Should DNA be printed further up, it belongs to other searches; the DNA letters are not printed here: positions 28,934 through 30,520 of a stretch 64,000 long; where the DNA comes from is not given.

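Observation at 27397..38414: Orphan 11-gene lipid-biosynthesis operon: private type II FAS plus condensation-domain enzyme, twin lipoprotein hydrolases, ICMT-type methyltransferase and a PPTase-LpxL fusion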

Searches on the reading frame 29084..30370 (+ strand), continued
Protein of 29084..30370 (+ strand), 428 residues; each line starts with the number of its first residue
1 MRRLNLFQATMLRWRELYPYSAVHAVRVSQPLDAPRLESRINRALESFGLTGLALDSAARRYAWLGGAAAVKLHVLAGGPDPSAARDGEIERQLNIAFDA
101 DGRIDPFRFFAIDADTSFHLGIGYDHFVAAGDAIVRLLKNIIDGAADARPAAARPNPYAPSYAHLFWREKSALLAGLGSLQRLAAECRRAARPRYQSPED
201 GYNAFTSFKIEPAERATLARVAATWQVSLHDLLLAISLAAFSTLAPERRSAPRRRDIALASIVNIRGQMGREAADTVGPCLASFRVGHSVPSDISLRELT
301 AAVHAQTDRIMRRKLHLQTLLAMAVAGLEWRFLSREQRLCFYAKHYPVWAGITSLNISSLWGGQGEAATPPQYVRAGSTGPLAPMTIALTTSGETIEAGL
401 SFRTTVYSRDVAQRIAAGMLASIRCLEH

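Call 59: search_protein_representatives(alignment_id=A1)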
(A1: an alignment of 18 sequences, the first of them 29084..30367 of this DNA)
Query: 18 sequences, 432 profile positions. Proteins with E-value up to 0.001 (for the whole library): 1044; up to 1e-10: 774; up to 1e-30: 397. The best 150 are listed.
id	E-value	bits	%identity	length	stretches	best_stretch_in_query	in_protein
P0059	3.2e-209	711.7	-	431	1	1-430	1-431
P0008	4.5e-205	698.0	-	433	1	1-431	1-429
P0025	3.6e-195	665.4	-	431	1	1-430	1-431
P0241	1.5e-164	564.5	-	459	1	1-430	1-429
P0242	1.8e-158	544.5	-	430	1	1-430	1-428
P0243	7.2e-157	539.2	-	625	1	1-413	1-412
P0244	2.8e-156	537.3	-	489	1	3-430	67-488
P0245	2.7e-155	534.0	-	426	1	1-430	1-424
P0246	3.4e-154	530.4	-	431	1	2-430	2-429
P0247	9.1e-152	522.4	-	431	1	2-430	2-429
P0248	1.4e-150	518.5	-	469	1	3-430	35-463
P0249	3.7e-150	517.1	-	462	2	152-430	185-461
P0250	5.4e-149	513.2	-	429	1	1-429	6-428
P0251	7.3e-141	486.5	-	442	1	3-428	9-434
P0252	3.2e-137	474.4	-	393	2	12-258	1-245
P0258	7.2e-128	443.6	-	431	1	1-428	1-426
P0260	1.7e-122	425.9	-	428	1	1-430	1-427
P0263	1.7e-120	419.3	-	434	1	1-430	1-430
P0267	2.8e-117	408.7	-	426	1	1-430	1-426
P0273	1.2e-110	386.8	-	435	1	1-430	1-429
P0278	6.3e-108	377.9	-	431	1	1-431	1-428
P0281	7.6e-106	371.1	-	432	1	1-430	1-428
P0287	2.1e-102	359.7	-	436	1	1-430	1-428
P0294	1.1e-96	340.9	-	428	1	1-430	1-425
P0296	5.2e-94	332.1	-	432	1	1-431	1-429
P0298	2.2e-93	330.0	-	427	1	1-429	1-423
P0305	1.1e-87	311.2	-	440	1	1-430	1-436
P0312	8.9e-87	308.2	-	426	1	1-431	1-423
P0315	2.2e-86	306.9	-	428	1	1-427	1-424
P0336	1.8e-72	261.1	-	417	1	3-428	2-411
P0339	3.0e-70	253.8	-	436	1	2-426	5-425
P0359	3.4e-62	227.3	-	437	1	3-430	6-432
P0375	3.8e-58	213.9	-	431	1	1-431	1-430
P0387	1.1e-54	202.5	-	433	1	4-424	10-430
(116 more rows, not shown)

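Call 60: list_cluster_members(proteins=[P0245, P0258, P0273, P0287, P0298, P0315, P0339, P0359, P0375, P0387])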
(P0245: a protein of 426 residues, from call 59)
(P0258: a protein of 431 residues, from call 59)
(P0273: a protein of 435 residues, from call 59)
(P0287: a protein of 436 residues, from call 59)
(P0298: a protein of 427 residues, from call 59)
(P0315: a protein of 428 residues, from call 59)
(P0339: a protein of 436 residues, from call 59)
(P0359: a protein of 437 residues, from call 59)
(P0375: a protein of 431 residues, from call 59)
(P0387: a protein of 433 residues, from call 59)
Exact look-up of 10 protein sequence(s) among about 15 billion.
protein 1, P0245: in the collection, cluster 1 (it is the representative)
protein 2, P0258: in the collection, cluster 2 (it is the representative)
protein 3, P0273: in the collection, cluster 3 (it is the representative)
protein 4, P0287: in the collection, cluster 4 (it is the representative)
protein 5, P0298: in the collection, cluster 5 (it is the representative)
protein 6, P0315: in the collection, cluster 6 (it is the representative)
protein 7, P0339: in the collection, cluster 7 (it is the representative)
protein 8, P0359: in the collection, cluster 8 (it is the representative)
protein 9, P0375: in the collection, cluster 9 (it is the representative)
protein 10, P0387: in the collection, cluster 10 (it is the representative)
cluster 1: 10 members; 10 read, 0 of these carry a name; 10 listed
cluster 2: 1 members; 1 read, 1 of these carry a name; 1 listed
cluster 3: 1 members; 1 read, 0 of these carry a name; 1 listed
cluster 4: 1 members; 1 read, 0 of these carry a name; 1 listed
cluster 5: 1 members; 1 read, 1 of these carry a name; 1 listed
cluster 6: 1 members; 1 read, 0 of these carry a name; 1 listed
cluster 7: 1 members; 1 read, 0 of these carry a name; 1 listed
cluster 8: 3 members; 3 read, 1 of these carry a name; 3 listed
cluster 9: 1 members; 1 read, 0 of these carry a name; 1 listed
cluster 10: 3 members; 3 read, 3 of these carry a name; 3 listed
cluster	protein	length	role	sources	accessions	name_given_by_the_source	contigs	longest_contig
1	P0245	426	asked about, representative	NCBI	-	-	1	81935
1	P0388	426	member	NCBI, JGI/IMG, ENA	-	-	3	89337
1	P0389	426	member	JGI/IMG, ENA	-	-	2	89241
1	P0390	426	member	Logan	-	-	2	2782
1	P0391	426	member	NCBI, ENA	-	-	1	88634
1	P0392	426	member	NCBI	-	-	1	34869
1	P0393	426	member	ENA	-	-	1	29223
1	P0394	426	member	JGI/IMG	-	-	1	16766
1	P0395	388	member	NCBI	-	-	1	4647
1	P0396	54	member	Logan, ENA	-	-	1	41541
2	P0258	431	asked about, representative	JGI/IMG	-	hypothetical protein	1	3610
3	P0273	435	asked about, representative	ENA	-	-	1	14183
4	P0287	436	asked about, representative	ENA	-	-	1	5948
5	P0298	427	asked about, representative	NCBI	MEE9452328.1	MAG: hypothetical protein V3V61_06190 [Gammaproteobacteria bacterium]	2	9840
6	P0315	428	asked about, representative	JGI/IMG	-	-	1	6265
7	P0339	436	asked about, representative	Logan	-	-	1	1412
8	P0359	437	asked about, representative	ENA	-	-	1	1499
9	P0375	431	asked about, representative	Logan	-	-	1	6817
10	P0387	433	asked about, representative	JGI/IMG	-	hypothetical protein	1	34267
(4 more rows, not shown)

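Call 61: find_encoding_contigs(protein=P0387, flank=10000, max_places=1)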
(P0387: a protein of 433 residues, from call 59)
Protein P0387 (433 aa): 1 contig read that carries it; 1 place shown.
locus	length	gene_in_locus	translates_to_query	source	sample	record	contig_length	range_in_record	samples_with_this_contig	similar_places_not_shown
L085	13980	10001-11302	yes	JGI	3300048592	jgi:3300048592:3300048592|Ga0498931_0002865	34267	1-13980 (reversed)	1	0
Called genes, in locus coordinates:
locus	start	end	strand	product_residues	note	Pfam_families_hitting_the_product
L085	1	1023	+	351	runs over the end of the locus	PF01547:SBP_bac_1, PF13531:SBP_bac_11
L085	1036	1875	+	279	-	PF00528:BPD_transp_1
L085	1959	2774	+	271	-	PF00528:BPD_transp_1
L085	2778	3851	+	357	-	PF02463:SMC_N (faint), PF00005:ABC_tran, PF09818:ABC_ATPase (faint), PF13304:AAA_21 (faint), PF17850:CysA_C_terminal (weak), PF12857:TOBE_3, PF03459:TOBE (weak)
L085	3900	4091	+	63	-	PF10055:DUF2292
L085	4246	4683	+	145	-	-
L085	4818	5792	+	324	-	PF07963:N_methyl, PF07596:SBP_bac_10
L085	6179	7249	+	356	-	PF04055:Radical_SAM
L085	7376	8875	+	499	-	PF07719:TPR_2 (faint), PF00515:TPR_1 (faint), PF13424:TPR_12 (weak), PF19668:DUF6171 (weak)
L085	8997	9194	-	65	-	-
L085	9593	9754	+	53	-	-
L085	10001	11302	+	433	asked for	PF00668:Condensation (weak)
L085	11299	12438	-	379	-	PF04055:Radical_SAM, PF06969:HemN_C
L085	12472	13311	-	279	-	PF12706:Lactamase_B_2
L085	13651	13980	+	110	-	?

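Call 62: find_encoding_contigs(protein=P0298, flank=10000, max_places=1)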
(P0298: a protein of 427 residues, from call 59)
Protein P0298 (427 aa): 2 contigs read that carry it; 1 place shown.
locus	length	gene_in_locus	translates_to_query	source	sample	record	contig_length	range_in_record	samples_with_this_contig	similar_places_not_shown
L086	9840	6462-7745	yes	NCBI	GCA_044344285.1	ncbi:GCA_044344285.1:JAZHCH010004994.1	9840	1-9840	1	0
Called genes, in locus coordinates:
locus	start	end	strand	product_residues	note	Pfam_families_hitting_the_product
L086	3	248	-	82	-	?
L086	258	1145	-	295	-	PF17396:DUF1611_N, PF07755:DUF1611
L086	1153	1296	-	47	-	-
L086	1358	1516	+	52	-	-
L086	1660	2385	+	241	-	-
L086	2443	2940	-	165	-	PF01035:DNA_binding_1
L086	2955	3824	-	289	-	PF02517:Rce1-like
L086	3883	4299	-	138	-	PF01245:Ribosomal_L19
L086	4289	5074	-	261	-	PF01746:tRNA_m1G_MT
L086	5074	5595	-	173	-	PF01782:RimM, PF05239:PRC (weak), PF24986:PRC_RimM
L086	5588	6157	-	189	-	PF00886:Ribosomal_S16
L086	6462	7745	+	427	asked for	PF00668:Condensation (faint)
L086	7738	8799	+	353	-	-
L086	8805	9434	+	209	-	PF04191:PEMT, PF04140:ICMT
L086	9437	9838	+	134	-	?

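Call 63: find_encoding_contigs(protein=P0245, flank=10000, max_places=1)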
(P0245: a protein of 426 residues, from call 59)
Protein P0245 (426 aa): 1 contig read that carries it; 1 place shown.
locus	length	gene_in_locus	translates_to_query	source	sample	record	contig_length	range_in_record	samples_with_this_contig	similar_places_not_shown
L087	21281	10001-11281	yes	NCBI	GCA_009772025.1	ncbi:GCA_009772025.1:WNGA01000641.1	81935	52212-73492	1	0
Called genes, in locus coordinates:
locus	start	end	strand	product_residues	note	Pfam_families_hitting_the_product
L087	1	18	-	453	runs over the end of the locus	PF00072:Response_reg, PF00158:Sigma54_activat, PF14532:Sigma54_activ_2, PF07728:AAA_5 (weak), PF25601:AAA_lid_14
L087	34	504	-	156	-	-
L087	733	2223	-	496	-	PF00672:HAMP (faint), PF00512:HisKA, PF02518:HATPase_c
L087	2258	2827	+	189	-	PF00186:DHFR_1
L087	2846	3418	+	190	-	PF14235:DUF4337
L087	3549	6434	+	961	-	PF13385:Laminin_G_3, PF07995:GSDH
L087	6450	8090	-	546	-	PF00884:Sulfatase, PF01663:Phosphodiest (faint), PF00884:Sulfatase, PF16347:SGSH_C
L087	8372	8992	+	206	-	PF04140:ICMT (weak), PF04191:PEMT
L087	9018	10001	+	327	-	-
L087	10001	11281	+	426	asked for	PF16911:PapA_C (weak)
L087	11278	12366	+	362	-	-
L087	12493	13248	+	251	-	PF00106:adh_short, PF08659:KR, PF23441:SDR, PF13561:adh_short_C2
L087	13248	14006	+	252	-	PF23441:SDR, PF00106:adh_short, PF01370:Epimerase (weak), PF08659:KR, PF13561:adh_short_C2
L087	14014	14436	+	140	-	PF00550:PP-binding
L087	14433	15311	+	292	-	PF07977:FabA, PF22818:ApeI-like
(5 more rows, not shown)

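Call 64: find_encoding_contigs(protein=P0273, flank=10000, max_places=1)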
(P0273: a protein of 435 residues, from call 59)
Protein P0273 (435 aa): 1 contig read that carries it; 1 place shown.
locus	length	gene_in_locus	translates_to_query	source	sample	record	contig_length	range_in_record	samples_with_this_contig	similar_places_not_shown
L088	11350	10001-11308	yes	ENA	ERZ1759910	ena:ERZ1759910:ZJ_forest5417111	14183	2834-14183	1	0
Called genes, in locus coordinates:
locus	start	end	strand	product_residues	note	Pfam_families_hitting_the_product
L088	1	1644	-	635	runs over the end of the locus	PF08450:SGL (faint)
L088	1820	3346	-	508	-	PF13541:ChlI, PF20030:bpMoxR (faint), PF00158:Sigma54_activat (weak), PF00493:MCM (faint), PF01078:Mg_chelatase, PF00004:AAA (faint), PF07728:AAA_5, PF13335:Mg_chelatase_C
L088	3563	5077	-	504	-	PF13810:DUF4185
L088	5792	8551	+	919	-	PF13927:Ig_3 (weak), PF13385:Laminin_G_3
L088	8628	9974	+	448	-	PF00291:PALP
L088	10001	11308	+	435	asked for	PF00668:Condensation (weak)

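Call 67: list_cluster_members(proteins=[P0260, P0263, P0267, P0278, P0281, P0294, P0296, P0305, P0312, P0336])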
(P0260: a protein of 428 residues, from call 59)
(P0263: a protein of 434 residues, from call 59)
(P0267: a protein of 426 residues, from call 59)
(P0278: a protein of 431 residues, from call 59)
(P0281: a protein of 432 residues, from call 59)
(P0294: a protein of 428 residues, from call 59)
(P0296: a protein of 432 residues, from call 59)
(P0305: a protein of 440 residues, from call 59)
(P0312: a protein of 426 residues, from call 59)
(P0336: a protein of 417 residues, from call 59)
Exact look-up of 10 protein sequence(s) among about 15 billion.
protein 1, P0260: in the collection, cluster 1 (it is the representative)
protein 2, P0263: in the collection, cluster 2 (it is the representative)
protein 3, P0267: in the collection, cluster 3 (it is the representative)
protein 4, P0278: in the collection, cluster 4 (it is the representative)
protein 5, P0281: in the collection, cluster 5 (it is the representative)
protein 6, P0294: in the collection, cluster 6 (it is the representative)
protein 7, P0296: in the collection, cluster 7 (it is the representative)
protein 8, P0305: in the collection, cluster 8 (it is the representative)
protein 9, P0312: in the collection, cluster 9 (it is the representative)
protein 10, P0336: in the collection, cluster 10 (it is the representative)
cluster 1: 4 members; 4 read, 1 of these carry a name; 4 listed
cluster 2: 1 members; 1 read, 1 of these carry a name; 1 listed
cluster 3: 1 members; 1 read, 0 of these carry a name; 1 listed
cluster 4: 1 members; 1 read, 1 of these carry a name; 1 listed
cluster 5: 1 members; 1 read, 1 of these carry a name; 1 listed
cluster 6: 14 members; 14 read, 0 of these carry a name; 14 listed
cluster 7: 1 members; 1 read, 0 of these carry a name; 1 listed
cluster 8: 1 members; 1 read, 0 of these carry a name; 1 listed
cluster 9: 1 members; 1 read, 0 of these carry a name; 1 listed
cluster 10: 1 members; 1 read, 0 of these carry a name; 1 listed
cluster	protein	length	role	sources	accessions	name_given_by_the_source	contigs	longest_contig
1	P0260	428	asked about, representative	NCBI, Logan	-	-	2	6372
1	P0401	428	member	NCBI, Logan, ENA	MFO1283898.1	MAG: hypothetical protein U1F51_15785 [Burkholderiales bacterium]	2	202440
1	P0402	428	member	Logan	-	-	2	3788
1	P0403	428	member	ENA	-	-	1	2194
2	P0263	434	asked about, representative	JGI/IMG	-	NRPS condensation-like uncharacterized protein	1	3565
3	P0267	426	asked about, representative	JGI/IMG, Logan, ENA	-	-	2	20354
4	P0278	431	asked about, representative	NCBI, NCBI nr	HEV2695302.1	MAG TPA: condensation domain-containing protein [Verrucomicrobiae bacterium] | condensation domain-containing protein [Verrucomicrobiae bacterium]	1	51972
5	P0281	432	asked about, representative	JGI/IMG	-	hypothetical protein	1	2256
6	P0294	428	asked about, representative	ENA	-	-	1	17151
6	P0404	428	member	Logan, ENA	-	-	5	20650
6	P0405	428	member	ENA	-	-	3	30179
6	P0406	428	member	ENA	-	-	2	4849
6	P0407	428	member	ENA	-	-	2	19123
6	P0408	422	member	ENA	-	-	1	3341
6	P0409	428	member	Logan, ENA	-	-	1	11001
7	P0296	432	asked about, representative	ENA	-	-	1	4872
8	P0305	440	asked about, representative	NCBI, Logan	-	-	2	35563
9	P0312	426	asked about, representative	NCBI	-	-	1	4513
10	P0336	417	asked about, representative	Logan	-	-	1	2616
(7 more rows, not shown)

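Call 68: find_encoding_contigs(protein=P0278, flank=10000, max_places=1)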
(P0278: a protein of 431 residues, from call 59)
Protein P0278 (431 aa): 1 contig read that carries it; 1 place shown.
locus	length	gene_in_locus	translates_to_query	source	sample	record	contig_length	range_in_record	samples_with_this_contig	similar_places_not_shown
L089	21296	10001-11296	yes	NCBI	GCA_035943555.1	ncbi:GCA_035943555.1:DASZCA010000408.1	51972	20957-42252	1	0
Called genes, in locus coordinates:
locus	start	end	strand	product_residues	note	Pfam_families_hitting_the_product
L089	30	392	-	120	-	PF00903:Glyoxalase, PF18029:Glyoxalase_6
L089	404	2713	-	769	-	PF14498:Glyco_hyd_65N_2, PF22124:Glyco_hydro_95_cat, PF21307:Glyco_hydro_95_C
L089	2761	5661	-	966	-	PF02837:Glyco_hydro_2_N, PF13364:BetaGal_ABD2 (faint), PF21467:BetaGal_gal-bd (faint), PF22666:Glyco_hydro_2_N2, PF00703:Glyco_hydro_2, PF02836:Glyco_hydro_2_C, PF16355:DUF4982, PF18565:Glyco_hydro2_C5, +1 more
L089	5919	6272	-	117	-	PF08668:HDOD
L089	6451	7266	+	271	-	PF05050:Methyltransf_21 (weak)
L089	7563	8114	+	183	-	PF13576:Pentapeptide_3 (faint)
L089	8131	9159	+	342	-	-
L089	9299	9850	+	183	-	PF25087:GMPPB_C (faint), PF25084:LbH_EIF2B (weak), PF00132:Hexapep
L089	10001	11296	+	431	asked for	PF00668:Condensation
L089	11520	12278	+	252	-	PF00106:adh_short, PF23441:SDR, PF08659:KR, PF13561:adh_short_C2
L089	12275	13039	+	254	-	PF00106:adh_short, PF01370:Epimerase, PF08659:KR, PF23441:SDR (weak), PF13561:adh_short_C2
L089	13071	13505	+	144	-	PF00550:PP-binding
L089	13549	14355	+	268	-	PF07977:FabA (weak), PF22818:ApeI-like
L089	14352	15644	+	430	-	PF00109:ketoacyl-synt, PF00108:Thiolase_N (weak), PF02801:Ketoacyl-synt_C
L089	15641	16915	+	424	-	PF00109:ketoacyl-synt, PF02801:Ketoacyl-synt_C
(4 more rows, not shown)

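Call 69: find_encoding_contigs(protein=P0305, flank=10000, max_places=1)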
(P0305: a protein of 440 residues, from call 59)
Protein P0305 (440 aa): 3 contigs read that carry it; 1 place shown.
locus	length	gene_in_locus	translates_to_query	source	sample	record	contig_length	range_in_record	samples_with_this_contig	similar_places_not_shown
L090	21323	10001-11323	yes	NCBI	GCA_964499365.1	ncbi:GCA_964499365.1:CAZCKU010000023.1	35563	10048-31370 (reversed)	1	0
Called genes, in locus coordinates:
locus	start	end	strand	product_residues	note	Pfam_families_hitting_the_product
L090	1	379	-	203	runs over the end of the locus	PF08212:Lipocalin_2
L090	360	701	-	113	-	PF03013:Pyr_excise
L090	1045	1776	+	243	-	PF01755:Glyco_transf_25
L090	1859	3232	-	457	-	PF00072:Response_reg, PF01078:Mg_chelatase (faint), PF00493:MCM (weak), PF00158:Sigma54_activat, PF14532:Sigma54_activ_2, PF07728:AAA_5 (weak), PF25601:AAA_lid_14, PF02954:HTH_8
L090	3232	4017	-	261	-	PF01048:PNP_UDP_1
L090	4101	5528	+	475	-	PF01523:PmbA_TldD_1st, PF19290:PmbA_TldD_2nd, PF19289:PmbA_TldD_3rd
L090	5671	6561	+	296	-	PF03331:LpxC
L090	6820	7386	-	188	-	-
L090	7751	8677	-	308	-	PF01261:AP_endonuc_2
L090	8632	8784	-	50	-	-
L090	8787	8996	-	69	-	PF08984:DUF1858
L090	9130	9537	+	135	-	PF00115:COX1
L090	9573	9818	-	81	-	PF09905:VF530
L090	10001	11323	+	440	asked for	PF00668:Condensation (weak)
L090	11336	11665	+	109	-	PF13442:Cytochrome_CBB3, PF00034:Cytochrom_C, PF02433:FixO (weak)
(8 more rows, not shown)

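Call 70: find_encoding_contigs(protein=P0405, flank=10000, max_places=1)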
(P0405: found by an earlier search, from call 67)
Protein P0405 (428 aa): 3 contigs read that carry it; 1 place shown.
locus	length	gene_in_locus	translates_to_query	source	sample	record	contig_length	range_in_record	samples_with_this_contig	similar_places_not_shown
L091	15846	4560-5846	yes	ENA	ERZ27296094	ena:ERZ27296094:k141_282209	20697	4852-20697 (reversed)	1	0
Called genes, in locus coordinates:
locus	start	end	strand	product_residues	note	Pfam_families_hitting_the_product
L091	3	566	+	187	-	?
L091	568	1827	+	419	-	PF07719:TPR_2 (faint), PF13432:TPR_16 (faint)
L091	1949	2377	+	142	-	PF07233:DUF1425 (weak)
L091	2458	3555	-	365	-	PF04955:HupE_UreJ (weak), PF13795:HupE_UreJ_2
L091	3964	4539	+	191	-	PF25087:GMPPB_C (faint), PF00132:Hexapep (weak), PF25084:LbH_EIF2B (weak), PF00132:Hexapep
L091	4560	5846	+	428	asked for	PF00668:Condensation (faint)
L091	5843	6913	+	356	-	-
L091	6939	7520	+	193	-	PF04140:ICMT, PF04191:PEMT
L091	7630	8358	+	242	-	PF00106:adh_short, PF02719:Polysacc_synt_2 (faint), PF08659:KR, PF13561:adh_short_C2, PF23441:SDR (weak)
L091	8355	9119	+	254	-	PF23441:SDR, PF00106:adh_short, PF01370:Epimerase, PF08659:KR, PF13561:adh_short_C2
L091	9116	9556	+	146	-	PF00550:PP-binding (weak)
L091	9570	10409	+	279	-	PF07977:FabA, PF22818:ApeI-like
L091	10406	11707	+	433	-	PF00109:ketoacyl-synt, PF00108:Thiolase_N (faint), PF02801:Ketoacyl-synt_C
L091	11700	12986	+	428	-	PF00109:ketoacyl-synt, PF02801:Ketoacyl-synt_C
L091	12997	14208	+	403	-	PF01648:ACPS, PF03279:Lip_A_acyltrans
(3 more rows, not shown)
